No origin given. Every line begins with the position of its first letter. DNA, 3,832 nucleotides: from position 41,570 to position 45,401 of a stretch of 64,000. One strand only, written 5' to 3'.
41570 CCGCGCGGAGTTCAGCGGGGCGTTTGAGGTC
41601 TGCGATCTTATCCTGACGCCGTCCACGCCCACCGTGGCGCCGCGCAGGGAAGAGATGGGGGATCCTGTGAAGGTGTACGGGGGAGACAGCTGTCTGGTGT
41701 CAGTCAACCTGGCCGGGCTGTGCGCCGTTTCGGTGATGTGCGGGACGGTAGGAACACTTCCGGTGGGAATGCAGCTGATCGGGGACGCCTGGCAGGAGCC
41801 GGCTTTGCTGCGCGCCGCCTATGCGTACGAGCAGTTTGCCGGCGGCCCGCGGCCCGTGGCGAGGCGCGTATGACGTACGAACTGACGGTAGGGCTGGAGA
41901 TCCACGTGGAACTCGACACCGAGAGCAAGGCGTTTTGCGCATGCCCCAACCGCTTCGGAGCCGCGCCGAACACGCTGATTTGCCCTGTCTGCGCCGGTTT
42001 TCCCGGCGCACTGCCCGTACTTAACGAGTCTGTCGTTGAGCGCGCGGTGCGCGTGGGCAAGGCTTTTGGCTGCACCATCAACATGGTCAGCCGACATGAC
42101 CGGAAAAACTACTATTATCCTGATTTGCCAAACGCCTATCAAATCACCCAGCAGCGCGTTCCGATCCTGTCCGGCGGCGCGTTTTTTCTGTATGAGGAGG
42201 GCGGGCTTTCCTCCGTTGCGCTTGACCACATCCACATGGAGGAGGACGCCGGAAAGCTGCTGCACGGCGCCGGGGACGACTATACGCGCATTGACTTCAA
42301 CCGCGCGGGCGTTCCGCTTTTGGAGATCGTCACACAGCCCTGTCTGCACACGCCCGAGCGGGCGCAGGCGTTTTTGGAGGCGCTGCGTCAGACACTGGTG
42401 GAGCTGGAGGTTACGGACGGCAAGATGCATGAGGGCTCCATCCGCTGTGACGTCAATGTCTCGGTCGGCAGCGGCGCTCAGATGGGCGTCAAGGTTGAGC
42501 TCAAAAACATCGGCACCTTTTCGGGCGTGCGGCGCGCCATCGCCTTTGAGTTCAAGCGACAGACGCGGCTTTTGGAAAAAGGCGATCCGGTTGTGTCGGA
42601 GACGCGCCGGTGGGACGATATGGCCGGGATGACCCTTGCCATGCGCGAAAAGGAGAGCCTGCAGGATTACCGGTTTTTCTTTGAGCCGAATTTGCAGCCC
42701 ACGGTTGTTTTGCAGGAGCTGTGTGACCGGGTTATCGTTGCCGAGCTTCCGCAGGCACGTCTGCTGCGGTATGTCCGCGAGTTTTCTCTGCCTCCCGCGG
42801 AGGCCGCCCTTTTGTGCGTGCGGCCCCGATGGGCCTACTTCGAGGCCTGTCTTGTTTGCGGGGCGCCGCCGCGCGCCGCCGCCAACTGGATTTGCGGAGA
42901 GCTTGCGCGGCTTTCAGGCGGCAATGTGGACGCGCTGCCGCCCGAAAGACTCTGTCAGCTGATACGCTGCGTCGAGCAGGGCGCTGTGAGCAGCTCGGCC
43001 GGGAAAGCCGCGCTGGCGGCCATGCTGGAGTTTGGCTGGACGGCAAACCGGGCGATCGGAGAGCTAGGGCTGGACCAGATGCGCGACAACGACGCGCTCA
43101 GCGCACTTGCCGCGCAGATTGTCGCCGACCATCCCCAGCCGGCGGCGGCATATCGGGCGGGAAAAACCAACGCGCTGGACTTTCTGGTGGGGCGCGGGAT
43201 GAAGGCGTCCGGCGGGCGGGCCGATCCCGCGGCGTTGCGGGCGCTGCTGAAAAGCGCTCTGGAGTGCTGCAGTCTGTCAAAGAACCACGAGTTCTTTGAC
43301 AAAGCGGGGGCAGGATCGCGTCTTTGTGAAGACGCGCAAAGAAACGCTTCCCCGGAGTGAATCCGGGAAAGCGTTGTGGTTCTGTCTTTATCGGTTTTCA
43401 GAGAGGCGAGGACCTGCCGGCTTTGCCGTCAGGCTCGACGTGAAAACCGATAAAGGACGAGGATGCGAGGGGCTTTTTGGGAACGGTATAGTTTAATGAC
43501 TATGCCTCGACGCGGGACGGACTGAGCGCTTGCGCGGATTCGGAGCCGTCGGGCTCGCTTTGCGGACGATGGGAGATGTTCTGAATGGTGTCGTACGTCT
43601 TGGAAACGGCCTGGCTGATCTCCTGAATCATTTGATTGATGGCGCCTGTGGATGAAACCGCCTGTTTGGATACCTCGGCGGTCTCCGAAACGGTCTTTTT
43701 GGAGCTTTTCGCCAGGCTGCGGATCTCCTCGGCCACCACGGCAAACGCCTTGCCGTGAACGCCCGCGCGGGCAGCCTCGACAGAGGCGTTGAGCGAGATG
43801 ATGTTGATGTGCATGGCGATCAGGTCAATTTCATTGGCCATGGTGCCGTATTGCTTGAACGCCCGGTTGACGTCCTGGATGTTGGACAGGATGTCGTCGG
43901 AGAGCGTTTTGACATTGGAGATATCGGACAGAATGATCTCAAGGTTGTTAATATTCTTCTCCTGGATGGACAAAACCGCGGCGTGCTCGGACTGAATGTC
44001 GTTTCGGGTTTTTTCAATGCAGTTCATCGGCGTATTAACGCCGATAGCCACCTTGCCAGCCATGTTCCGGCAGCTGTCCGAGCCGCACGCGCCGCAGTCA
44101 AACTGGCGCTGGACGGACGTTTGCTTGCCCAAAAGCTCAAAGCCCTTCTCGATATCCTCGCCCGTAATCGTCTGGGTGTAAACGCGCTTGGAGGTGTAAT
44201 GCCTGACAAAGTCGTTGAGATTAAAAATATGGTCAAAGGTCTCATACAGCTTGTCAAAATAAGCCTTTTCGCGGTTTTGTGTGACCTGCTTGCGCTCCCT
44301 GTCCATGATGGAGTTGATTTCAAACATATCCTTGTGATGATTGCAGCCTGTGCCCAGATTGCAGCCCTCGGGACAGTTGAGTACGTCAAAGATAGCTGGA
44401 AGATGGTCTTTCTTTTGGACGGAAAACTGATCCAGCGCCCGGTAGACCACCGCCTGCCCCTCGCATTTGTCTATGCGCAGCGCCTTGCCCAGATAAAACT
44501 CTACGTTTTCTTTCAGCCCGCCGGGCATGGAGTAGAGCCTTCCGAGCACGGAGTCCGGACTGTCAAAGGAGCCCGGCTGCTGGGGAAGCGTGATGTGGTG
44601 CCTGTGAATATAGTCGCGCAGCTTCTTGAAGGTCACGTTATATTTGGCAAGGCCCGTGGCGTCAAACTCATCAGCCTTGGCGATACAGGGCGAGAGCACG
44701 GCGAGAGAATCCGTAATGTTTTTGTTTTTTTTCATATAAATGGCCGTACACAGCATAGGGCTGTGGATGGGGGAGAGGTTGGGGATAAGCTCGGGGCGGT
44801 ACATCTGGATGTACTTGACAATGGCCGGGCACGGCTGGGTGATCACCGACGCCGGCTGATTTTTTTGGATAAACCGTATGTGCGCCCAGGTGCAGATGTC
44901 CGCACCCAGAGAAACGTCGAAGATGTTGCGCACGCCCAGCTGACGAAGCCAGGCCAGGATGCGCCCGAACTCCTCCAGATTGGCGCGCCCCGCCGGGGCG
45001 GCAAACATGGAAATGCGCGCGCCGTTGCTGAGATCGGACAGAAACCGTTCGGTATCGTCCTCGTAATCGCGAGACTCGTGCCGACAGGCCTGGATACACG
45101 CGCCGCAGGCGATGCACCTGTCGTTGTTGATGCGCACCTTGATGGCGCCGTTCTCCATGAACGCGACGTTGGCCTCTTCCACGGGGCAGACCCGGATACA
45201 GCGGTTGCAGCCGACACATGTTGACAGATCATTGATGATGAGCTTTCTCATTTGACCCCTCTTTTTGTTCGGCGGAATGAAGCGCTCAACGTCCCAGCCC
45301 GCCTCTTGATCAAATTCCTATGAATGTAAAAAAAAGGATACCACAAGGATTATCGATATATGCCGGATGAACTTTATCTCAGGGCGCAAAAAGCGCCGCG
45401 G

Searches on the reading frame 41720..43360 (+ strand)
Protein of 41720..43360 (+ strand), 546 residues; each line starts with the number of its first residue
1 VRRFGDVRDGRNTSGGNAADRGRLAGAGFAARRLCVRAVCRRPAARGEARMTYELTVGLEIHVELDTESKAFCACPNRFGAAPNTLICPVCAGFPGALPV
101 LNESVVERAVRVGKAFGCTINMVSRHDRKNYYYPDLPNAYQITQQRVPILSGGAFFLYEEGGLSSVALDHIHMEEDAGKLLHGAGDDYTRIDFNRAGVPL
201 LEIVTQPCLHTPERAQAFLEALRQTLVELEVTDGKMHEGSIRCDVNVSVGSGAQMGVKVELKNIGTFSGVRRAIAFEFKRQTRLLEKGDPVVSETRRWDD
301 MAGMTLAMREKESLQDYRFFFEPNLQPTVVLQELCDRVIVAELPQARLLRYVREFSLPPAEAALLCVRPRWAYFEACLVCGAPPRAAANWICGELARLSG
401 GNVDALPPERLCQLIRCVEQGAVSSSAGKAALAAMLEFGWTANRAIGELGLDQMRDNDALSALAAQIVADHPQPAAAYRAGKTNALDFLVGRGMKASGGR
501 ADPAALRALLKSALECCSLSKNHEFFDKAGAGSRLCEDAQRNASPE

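Call 24: search_protein_families(library=pfam, proteins=[window:41720-43360:+])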
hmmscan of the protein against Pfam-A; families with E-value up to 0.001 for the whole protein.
window:41720-43360:+ (546 aa): 2 families
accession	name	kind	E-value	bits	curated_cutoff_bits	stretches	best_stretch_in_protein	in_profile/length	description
PF02934.20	GatB_N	-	1.6e-101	339.6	23.4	1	56-334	2-275/277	GatB/GatE catalytic domain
PF02637.23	GatB_Yqey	-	4.9e-30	104.8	27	1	373-514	2-148/148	GatB domain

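Call 28: find_homologous_proteins(query=window:41720-43360:+, max_evalue=1e-100)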
Query window:41720-43360:+ (546 aa): 3688 proteins with E <= 1e-100 among 8000 candidates; the best 120 are listed.
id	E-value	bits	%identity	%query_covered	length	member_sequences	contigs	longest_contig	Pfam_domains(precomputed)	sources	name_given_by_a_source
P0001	0.0e+0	1133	100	91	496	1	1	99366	PF02637.24,PF02934.21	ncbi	-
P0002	2.6e-143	497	52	85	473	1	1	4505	PF02637.24,PF02934.21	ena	-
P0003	2.4e-142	493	51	85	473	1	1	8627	PF02637.24,PF02934.21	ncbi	-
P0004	1.7e-133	464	47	85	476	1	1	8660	PF02637.24,PF02934.21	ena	-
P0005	2.7e-133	464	47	85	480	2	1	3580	PF02637.24,PF02934.21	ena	-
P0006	3.0e-132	460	47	85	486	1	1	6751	PF02637.24,PF02934.21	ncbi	-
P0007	1.2e-131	458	48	85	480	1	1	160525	PF02637.24,PF02934.21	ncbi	-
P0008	2.9e-131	457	47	85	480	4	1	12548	PF02637.24,PF02934.21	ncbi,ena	-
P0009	6.3e-131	456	47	85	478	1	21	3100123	PF02637.24,PF02934.21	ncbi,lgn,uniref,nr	ncbi:Asp-tRNA(Asn)/Glu-tRNA(Gln) amidotransferase subunit GatB [Ethanoligenens harbinense]|uniref:As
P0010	7.2e-131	456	46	85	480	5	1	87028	PF02637.24,PF02934.21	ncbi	-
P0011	2.7e-130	454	47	85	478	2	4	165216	PF02637.24,PF02934.21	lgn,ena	-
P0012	3.9e-130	453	49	85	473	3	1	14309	PF02637.24,PF02934.21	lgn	-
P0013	4.2e-130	453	47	85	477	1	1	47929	PF02637.24,PF02934.21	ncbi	-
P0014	5.4e-130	453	46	85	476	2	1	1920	PF02637.24,PF02934.21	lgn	-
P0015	1.0e-129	452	48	85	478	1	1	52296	PF02637.24,PF02934.21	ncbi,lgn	-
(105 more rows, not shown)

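Call 29: find_encoding_contigs(protein=P0001, flank=10000, max_places=5)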
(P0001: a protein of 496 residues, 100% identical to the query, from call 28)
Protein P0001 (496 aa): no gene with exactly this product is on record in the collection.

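Call 61: find_encoding_contigs(protein=P0003, flank=4000, max_places=3)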
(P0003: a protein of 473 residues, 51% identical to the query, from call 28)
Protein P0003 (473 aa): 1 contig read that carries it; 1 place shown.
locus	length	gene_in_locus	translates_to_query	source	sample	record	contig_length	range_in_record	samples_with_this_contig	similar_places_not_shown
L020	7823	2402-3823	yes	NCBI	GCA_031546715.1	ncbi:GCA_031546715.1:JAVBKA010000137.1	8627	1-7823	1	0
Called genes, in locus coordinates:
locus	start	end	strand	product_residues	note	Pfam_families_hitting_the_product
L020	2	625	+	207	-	?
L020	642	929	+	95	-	PF02686:GatC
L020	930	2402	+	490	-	PF01425:Amidase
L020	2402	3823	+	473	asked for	PF02934:GatB_N, PF02637:GatB_Yqey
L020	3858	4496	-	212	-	PF13739:PdaC, PF11738:DUF3298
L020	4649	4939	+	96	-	PF01371:Trp_repressor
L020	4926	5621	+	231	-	PF01209:Ubie_methyltran, PF05175:MTS (faint), PF13489:Methyltransf_23, PF13649:Methyltransf_25, PF13847:Methyltransf_31, PF08241:Methyltransf_11, PF08242:Methyltransf_12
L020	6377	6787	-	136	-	PF00589:Phage_integrase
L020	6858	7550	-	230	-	PF14659:Phage_int_SAM_3, PF22022:Phage_int_M (weak)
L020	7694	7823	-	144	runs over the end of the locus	PF13560:HTH_31, PF12844:HTH_19, PF01381:HTH_3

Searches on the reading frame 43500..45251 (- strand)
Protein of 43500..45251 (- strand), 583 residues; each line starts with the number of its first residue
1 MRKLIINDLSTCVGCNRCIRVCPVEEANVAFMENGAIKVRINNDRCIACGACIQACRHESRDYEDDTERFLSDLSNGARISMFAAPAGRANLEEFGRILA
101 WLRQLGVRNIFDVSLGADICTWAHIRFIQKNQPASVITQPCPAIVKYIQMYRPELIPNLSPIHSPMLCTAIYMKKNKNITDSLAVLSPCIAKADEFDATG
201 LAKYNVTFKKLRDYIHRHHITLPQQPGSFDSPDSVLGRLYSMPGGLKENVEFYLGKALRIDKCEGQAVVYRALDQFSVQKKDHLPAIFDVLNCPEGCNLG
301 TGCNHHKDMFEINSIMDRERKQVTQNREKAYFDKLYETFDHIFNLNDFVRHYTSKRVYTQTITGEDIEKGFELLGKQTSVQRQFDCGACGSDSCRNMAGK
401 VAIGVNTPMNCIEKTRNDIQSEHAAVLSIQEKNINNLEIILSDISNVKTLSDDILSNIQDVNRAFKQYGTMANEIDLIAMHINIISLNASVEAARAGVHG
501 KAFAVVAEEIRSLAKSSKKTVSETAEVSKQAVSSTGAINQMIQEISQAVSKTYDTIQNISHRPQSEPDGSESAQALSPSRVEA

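Call 24: search_protein_families(library=pfam, proteins=[window:43500-45251:-])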
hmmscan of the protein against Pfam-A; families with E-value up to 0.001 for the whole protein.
window:43500-45251:- (583 aa): 12 families
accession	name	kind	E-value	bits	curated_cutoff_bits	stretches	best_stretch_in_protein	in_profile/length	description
PF02906.19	Fe_hyd_lg_C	-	1e-27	97.8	22.1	1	83-300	6-244/245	Iron only hydrogenase large subunit, C-terminal domain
PF00015.26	MCPsignal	-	4.1e-19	69.5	34.6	1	450-559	17-133/172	Methyl-accepting chemotaxis protein (MCP) signalling domain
PF13237.11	Fer4_10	-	9.1e-11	42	25.5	1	5-56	2-52/53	4Fe-4S dicluster domain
PF00037.32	Fer4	-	2.4e-08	33.9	21.1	2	40-58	2-20/24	4Fe-4S binding domain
PF12838.12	Fer4_7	-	5e-08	33.7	27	1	11-58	1-50/52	4Fe-4S dicluster domain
PF12797.12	Fer4_2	-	9.8e-07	28.8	24.5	1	39-56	3-20/22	4Fe-4S binding domain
PF13187.11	Fer4_9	-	3.6e-06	27.3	27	1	12-58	2-49/52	4Fe-4S dicluster domain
PF14697.11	Fer4_21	-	1.1e-05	25.9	35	1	10-26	39-55/59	4Fe-4S dicluster domain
PF12837.12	Fer4_6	-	2e-05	24.7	25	1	8-24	5-21/24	4Fe-4S binding domain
PF13183.11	Fer4_8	-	4.4e-05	24.4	27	0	9-24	51-66/68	4Fe-4S dicluster domain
PF04060.18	FeS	-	0.00011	22.2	23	1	383-412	3-32/33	Putative Fe-S cluster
PF12800.12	Fer4_4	-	0.00045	20.8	24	0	10-24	2-16/17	4Fe-4S binding domain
